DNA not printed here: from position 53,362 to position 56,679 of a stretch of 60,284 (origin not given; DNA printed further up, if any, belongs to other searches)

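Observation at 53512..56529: VirB6 paralogue with an M23/LytM peptidase domain inserted in a loop: possible replacement for the missing VirB1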

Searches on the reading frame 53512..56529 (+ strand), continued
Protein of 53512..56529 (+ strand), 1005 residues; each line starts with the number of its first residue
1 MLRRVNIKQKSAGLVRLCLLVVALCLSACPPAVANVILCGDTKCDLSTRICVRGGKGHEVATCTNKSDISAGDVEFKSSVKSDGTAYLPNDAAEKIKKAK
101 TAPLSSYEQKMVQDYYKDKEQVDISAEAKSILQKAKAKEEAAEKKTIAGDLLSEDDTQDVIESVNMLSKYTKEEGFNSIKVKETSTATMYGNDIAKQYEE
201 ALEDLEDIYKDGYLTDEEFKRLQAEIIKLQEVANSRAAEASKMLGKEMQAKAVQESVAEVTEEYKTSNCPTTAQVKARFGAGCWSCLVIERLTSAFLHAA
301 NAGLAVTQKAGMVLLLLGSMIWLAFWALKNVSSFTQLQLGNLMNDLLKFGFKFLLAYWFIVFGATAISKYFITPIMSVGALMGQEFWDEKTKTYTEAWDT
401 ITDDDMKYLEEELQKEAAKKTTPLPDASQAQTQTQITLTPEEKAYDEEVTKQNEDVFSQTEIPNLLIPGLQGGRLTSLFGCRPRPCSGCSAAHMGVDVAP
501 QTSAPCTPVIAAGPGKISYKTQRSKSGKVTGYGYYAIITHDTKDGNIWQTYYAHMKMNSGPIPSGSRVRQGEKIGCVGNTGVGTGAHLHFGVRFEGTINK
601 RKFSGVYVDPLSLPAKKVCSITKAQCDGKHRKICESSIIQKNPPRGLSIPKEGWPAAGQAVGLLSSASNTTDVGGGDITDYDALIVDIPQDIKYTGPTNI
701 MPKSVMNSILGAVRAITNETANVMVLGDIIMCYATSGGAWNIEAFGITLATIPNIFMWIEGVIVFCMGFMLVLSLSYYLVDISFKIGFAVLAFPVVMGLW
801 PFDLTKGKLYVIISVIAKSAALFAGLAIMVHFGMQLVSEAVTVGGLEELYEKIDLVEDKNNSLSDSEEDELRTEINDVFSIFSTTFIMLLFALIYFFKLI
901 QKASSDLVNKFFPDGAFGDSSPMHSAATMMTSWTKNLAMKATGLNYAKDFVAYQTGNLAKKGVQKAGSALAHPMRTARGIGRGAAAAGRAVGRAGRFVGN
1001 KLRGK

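Call 14: find_related_loci(query=A1, collection=genome_contigs, flank=10000)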
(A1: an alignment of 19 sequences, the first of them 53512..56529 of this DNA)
Query A1 (1005 aa) in genome_contigs; peptide patterns used: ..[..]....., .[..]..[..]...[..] (x = any residue, [..] = any of these).
123 stretches matched a pattern; 40 encode a relative of the query (tblastn E <= 1e-3); 40 distinct loci.
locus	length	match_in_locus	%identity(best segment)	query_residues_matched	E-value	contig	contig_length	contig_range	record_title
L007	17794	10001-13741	54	30-980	0e+0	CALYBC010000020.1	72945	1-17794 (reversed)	MAG: uncultured Alphaproteobacteria bacterium isolate E17__bin256 genome assembly, contig: E17__k127_1539773, whole geno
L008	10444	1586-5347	54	19-980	0e+0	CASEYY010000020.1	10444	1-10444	uncultured proteobacterium isolate SI.O72.metabat-bins.143 genome assembly, contig: SI.O72.metabat-bins.143.fa_k141_2085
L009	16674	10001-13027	44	15-994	0e+0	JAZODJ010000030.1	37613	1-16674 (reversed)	MAG: Alphaproteobacteria bacterium isolate T1900044752_TS20190418.MAGScoT_cleanbin_000002 SGB_2243_k141_1367978, whole g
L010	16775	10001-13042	42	15-994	0e+0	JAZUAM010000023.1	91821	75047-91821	MAG: Alphaproteobacteria bacterium isolate T1900045320_YK20190009.MAGScoT_cleanbin_000005 SGB_6346_k141_1492830, whole g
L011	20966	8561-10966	44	212-998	0e+0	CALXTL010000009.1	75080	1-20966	MAG: uncultured Alphaproteobacteria bacterium isolate BRZ_KN__bin99 genome assembly, contig: BRZ_KN__NODE_359_length_750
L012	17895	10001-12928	53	10-981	0e+0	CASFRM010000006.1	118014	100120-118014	uncultured proteobacterium isolate A86_L4_360360_idba_bin.2 genome assembly, contig: A86_L4_360360_idba_bin.2.fa_scaffol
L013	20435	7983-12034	37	1-1004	3e-174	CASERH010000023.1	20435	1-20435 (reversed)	uncultured proteobacterium isolate O27_L1_392392_idba_bin.56 genome assembly, contig: O27_L1_392392_idba_bin.56.fa_scaff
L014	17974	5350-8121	36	1-983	6e-173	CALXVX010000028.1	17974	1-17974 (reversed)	MAG: uncultured Alphaproteobacteria bacterium isolate E21__bin46 genome assembly, contig: E21__k127_2067974, whole genom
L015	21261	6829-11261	37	110-1003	1e-169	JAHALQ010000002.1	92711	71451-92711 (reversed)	MAG: Proteobacteria bacterium isolate L3_072_000M1_dasL3_072_000M1_concoct_80 L3_072_000M1_scaffold_121, whole genome sh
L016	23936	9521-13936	38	105-978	3e-167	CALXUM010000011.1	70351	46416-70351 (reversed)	MAG: uncultured Alphaproteobacteria bacterium isolate BRZ_CT__bin98 genome assembly, contig: BRZ_CT__NODE_657_length_703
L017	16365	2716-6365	39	90-1004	1e-164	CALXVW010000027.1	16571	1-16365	MAG: uncultured Alphaproteobacteria bacterium isolate E40__bin9 genome assembly, contig: E40__k127_1200361, whole genome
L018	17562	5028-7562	37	185-1004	6e-158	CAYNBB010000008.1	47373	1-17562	MAG TPA_asm: uncultured Azospirillaceae bacterium isolate SRP225648_co1_885 genome assembly, contig: NODE_1333_length_47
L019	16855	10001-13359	40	250-1001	3e-157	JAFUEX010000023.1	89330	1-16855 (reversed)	MAG: Alphaproteobacteria bacterium isolate RGIG4432 Roe_deer_Omasum-3__c2292, whole genome shotgun sequence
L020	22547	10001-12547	38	156-981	8e-153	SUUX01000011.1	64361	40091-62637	MAG: Alphaproteobacteria bacterium isolate SIG57 NODE_10878_length_64361_cov_7.111950, whole genome shotgun sequence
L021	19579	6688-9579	34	113-999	3e-150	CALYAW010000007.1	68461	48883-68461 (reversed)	MAG: uncultured Alphaproteobacteria bacterium isolate BRZ_DM__bin108 genome assembly, contig: BRZ_DM__NODE_631_length_68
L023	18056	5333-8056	35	123-1005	2e-147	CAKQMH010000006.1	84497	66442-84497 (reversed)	MAG: uncultured Alphaproteobacteria bacterium isolate REFINED_METABAT215_TOP10_CONTIGS_1500_ASSEMBLY_K77_MERGED__Hadza_M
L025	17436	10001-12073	66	1-1005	1e-135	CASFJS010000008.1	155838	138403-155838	uncultured proteobacterium isolate B35_L4_330330_idba_bin.27 genome assembly, contig: B35_L4_330330_idba_bin.27.fa_scaff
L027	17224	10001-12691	69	176-1005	2e-134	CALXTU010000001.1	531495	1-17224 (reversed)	MAG: uncultured Alphaproteobacteria bacterium isolate BRZ_PK__bin103 genome assembly, contig: BRZ_PK__NODE_2_length_5314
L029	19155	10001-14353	53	123-1001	2e-97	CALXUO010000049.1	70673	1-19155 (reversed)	MAG: uncultured Alphaproteobacteria bacterium isolate E20__bin257 genome assembly, contig: E20__k127_2725545, whole geno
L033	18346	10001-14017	48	238-996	1e-84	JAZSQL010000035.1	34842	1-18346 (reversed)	MAG: Alphaproteobacteria bacterium isolate T1900044543_TS20190009.MAGScoT_cleanbin_000006 SGB_90_k141_1111919, whole gen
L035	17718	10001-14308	43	203-1004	5e-74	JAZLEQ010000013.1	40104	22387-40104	MAG: Alphaproteobacteria bacterium isolate T1900045013_TC20190006.MAGScoT_cleanbin_000005 SGB_4386_k141_2628226, whole g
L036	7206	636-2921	45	254-1005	2e-73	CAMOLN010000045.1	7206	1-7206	MAG: uncultured Alphaproteobacteria bacterium isolate SRR873608_bin.31_metaWRAP_v1.3_MAG genome assembly, contig: NODE_3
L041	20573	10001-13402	42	283-956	8e-63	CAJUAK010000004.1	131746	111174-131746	MAG TPA_asm: uncultured Alphaproteobacteria bacterium isolate MGBC118957 genome assembly, contig: MGBC118957.4, whole ge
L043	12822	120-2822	37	261-957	3e-42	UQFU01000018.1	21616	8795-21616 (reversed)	uncultured Alphaproteobacteria bacterium isolate UMGS241 genome assembly, contig: NODE_1049_length_21616_cov_5.106303, w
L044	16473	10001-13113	43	263-1005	2e-62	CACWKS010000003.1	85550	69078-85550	MAG: uncultured proteobacterium isolate RUG10672 genome assembly, contig: RUG10672_asm_3, whole genome shotgun sequence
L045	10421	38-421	45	858-991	6e-23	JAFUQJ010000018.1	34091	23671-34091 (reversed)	MAG: Alphaproteobacteria bacterium isolate RGIG4730 Roe_deer_Rectum.Co__c179762, whole genome shotgun sequence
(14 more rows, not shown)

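Call 15: search_protein_families(library=pfam, proteins=[P0022, P0029, P0031, P0021, P0023, P0024, P0027, P0030, P0032, P0033], max_evalue=0.1)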
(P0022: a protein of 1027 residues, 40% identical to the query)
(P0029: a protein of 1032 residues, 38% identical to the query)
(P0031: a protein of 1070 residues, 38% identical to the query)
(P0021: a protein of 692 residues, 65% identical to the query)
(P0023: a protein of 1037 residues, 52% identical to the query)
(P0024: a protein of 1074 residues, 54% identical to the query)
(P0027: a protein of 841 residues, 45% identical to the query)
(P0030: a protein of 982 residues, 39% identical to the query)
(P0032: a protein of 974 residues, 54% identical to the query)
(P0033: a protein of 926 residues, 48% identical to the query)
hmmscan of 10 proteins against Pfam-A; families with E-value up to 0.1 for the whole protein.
P0022 (1027 aa): 4 families
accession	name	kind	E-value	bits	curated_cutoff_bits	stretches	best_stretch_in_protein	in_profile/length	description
PF04610.19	TrbL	-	0.0054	17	25.9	1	733-870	47-182/215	TrbL/VirB6 plasmid conjugal transfer protein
PF20629.2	GD_AH_C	-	0.0079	16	26.8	1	507-569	102-166/242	D-galactarate/Altronate dehydratase, C-terminal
PF13746.11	Fer4_18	-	0.087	13.5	27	0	234-293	31-89/114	4Fe-4S dicluster domain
PF03477.21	ATP-cone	-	0.095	13.7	25.8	0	215-274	4-66/88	ATP cone domain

P0029 (1032 aa): 3 families
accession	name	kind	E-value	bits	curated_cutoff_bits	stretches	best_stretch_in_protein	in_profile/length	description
PF09851.14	SHOCT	-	8.9e-05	22.6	27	1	211-237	1-27/28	Short C-terminal domain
PF01649.23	Ribosomal_S20p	-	0.0037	18.3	29.5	0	170-238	11-79/83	Ribosomal protein S20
PF01765.24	RRF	-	0.063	13.5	29.7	0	202-254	106-158/164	Ribosome recycling factor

P0031 (1070 aa): 1 family
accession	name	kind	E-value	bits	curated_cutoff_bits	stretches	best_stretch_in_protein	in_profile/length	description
PF09851.14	SHOCT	-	0.089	13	27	0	200-221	6-27/28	Short C-terminal domain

P0021 (692 aa): 4 families
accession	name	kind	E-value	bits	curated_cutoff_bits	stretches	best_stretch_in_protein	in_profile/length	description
PF16247.11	DUF4904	-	0.0025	18.1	27.7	0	384-460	28-103/129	Domain of unknown function (DUF4904)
PF09851.14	SHOCT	-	0.018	15.2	27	1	177-202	2-27/28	Short C-terminal domain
PF05859.17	Mis12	-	0.026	14.7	25.7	1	158-238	103-181/231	Mis12 protein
PF01496.24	V_ATPase_I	-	0.031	12.7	30.7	1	136-233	34-133/815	V-type ATPase 116kDa subunit family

P0023 (1037 aa): 3 families
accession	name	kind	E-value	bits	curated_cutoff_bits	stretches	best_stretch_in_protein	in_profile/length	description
PF20629.2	GD_AH_C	-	0.0024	17.7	26.8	1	476-573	71-166/242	D-galactarate/Altronate dehydratase, C-terminal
PF20379.3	DUF6674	-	0.022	14.8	28.5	1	209-277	27-94/251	Family of unknown function (DUF6674)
PF00918.22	Gastrin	-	0.047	15.1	22.2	0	440-524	35-119/127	Gastrin/cholecystokinin family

P0024 (1074 aa): 2 families
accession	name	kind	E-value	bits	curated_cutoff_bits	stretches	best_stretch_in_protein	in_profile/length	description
PF04610.19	TrbL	-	0.01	16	25.9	1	727-874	55-189/215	TrbL/VirB6 plasmid conjugal transfer protein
PF13746.11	Fer4_18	-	0.039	14.6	27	1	242-294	36-89/114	4Fe-4S dicluster domain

P0027 (841 aa): 0 families

P0030 (982 aa): 1 family
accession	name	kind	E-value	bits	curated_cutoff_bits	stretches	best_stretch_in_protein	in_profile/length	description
PF04610.19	TrbL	-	0.0046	17.2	25.9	1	635-782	55-189/215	TrbL/VirB6 plasmid conjugal transfer protein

P0032 (974 aa): 2 families
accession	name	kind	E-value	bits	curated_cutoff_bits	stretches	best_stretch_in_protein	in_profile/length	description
PF09851.14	SHOCT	-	0.00012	22.1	27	1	135-160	2-27/28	Short C-terminal domain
PF20612.3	SHOCT_2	-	0.025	15.2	24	1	134-156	14-36/53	SHOCT domain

P0033 (926 aa): 2 families
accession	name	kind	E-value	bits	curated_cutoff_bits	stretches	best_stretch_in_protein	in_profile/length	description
PF05120.17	GvpG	-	0.049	14.2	30.6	0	113-140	34-61/67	Gas vesicle protein G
PF01434.24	Peptidase_M41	-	0.099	12.9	29.9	0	103-178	111-184/191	Peptidase family M41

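Call 35: predict_structure(alignment_id=A1)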
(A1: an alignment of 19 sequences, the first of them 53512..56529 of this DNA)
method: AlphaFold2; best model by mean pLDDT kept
length: 1005 residues; sequences in the alignment: 19
mean_pLDDT: 67.8   pTM: 0.42
mean pLDDT of the five models: 67.8, 64.4, 56.8, 53.5, 49.0
residues with pLDDT >= 90: 21; 70-90: 559; 50-70: 232; < 50: 193
segments of 3 or more residues with pLDDT < 50: 1-10, 27-34, 181-191, 259-267, 394-400, 418-437, 665-687, 744-749, 917-1005
pLDDT, mean of each block of 10 residues (from residue 1): 38 60 50 61 75 67 74 78 76 69 67 81 84 85 58 72 84 70 36 71 81 76 83 79 64 55 48 67 70 81 87 92 86 67 85 90 77 73 65 46 75 61 38 44 65 71 69 73 70 82 66 83 68 84 78 82 73 74 67 84 84 81 79 76 56 57 43 30 45 70 75 76 83 72 48 76 84 80 82 88 82 81 81 83 76 69 65 78 81 84 68 54 41 44 36 35 34 32 31 29 26
secondary structure, 60 per line:
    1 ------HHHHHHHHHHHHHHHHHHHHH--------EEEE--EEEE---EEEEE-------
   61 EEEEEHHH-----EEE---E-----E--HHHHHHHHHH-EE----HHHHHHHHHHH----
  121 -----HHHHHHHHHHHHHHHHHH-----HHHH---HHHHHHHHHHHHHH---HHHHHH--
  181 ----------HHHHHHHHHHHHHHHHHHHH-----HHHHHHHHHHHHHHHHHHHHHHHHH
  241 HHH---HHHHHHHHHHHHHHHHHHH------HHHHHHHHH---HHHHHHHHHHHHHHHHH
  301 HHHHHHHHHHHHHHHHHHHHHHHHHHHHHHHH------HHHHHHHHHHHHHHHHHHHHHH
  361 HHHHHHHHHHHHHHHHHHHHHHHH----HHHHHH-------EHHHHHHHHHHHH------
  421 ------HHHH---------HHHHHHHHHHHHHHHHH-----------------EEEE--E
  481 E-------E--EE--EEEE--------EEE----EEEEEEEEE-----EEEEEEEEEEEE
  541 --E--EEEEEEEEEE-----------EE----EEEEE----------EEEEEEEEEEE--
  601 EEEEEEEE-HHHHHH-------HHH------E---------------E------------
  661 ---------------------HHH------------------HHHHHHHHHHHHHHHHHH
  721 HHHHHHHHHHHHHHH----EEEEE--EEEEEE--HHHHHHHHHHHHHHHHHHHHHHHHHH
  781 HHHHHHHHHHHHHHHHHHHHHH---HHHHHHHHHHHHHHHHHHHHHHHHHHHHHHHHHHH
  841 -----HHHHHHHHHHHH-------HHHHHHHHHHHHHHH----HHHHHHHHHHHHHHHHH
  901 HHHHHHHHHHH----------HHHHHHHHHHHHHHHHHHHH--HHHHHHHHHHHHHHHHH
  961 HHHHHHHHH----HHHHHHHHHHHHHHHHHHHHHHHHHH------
elements in order (helices of 4 or more, strands of 3 or more residues): H7-27 E36-39 E42-45 E49-53 E61-65 E74-76 H89-98 H106-116 H126-143 H149-152 H156-169 H173-178 H191-210 H216-243 H247-265 H272-280 H284-332 H339-384 H389-394 H403-414 H427-430 H440-456 E474-477 E496-499 E508-510 E515-523 E529-540 E546-555 E573-577 E588-598 E601-608 H610-615 H703-735 E740-744 E747-752 H755-802 H806-840 H846-857 H865-879 H884-911 H922-941 H944-969 H974-999

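Call 39: fold_search(model_id=the predicted structure, library=pdb)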
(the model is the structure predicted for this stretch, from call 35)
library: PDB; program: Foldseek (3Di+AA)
matches with E <= 10: 214; with E <= 0.001: 20
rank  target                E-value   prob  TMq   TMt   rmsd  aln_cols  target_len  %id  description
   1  6smk_E                1.3e-05  1.00  0.11  0.72   5.3       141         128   28  Crystal structure of catalytic domain A109H mutant of prophage-encoded M23 protein EnpA from Enterococcus faecalis. (released 2020-09-09)
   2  7qrl_C                8.0e-05  1.00  0.11  0.63   8.5       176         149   23  LytM domain of DipM, a coordinator of a complex net of autolysins in Caulobacter crescentus (released 2023-06-21)
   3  4lxc_B                1.1e-04  1.00  0.12  0.43   9.2       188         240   22  The antimicrobial peptidase lysostaphin from Staphylococcus simulans (released 2014-07-09)
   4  6ue4_B                1.3e-04  1.00  0.11  0.29   4.5       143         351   27  ShyA Endopeptidase from Vibrio cholerae (Closed form) (released 2020-05-27)
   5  4qpb_B                1.3e-04  1.00  0.11  0.68   5.8       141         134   26  Catalytic domain of the antimicrobial peptidase lysostaphin from Staphylococcus simulans crystallized in the absence o (released 2014-07-09)
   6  4qpb_A                1.9e-04  1.00  0.10  0.68   5.3       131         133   26  Catalytic domain of the antimicrobial peptidase lysostaphin from Staphylococcus simulans crystallized in the absence o (released 2014-07-09)
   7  5j1l_D                1.9e-04  1.00  0.11  0.56   4.5       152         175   22  Crystal structure of Csd1-Csd2 dimer I (released 2016-10-19)
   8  4lxc_D                2.1e-04  1.00  0.10  0.39   5.7       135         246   27  The antimicrobial peptidase lysostaphin from Staphylococcus simulans (released 2014-07-09)
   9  4lxc_A                2.1e-04  1.00  0.11  0.40   9.9       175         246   24  The antimicrobial peptidase lysostaphin from Staphylococcus simulans (released 2014-07-09)
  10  5j1m_C                2.4e-04  1.00  0.10  0.53   7.3       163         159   24  Crystal structure of Csd1-Csd2 dimer II (released 2016-10-19)
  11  5j1l_B                2.8e-04  1.00  0.11  0.54   4.2       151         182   22  Crystal structure of Csd1-Csd2 dimer I (released 2016-10-19)
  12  7qrl_A                3.4e-04  1.00  0.11  0.64   7.6       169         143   24  LytM domain of DipM, a coordinator of a complex net of autolysins in Caulobacter crescentus (released 2023-06-21)
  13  6smk_B                4.0e-04  1.00  0.11  0.71   5.4       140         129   27  Crystal structure of catalytic domain A109H mutant of prophage-encoded M23 protein EnpA from Enterococcus faecalis. (released 2020-09-09)
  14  4bh5_A                5.3e-04  1.00  0.10  0.69   4.2       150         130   20  LytM domain of EnvC, an activator of cell wall amidases in Escherichia coli (released 2013-07-03)
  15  6jn7_A                5.3e-04  1.00  0.11  0.38  13.4       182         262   24  Structure of H216A mutant closed form peptidoglycan peptidase (released 2020-01-15)
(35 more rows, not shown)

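Call 42: find_encoding_contigs(protein=P0021, flank=10000, max_places=2)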
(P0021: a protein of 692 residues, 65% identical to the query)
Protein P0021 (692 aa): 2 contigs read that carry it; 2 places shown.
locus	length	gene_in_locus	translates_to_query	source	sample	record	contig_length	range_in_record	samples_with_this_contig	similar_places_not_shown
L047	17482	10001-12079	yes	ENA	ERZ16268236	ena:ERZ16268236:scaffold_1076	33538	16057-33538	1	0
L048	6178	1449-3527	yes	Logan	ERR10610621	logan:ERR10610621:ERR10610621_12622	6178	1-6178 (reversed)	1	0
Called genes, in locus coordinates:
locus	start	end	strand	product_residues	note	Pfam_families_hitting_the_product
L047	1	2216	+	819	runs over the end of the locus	-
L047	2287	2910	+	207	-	-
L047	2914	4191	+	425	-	-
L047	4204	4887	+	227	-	-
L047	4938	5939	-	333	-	PF01381:HTH_3, PF04545:Sigma70_r4 (faint), PF13443:HTH_26 (faint), PF13560:HTH_31, PF01381:HTH_3, PF12844:HTH_19 (weak), PF13560:HTH_31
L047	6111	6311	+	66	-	-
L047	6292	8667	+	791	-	-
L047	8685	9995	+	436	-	-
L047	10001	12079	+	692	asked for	-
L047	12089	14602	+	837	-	-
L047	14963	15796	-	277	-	-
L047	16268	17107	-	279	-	-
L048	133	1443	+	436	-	-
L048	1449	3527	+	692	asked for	-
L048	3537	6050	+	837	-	-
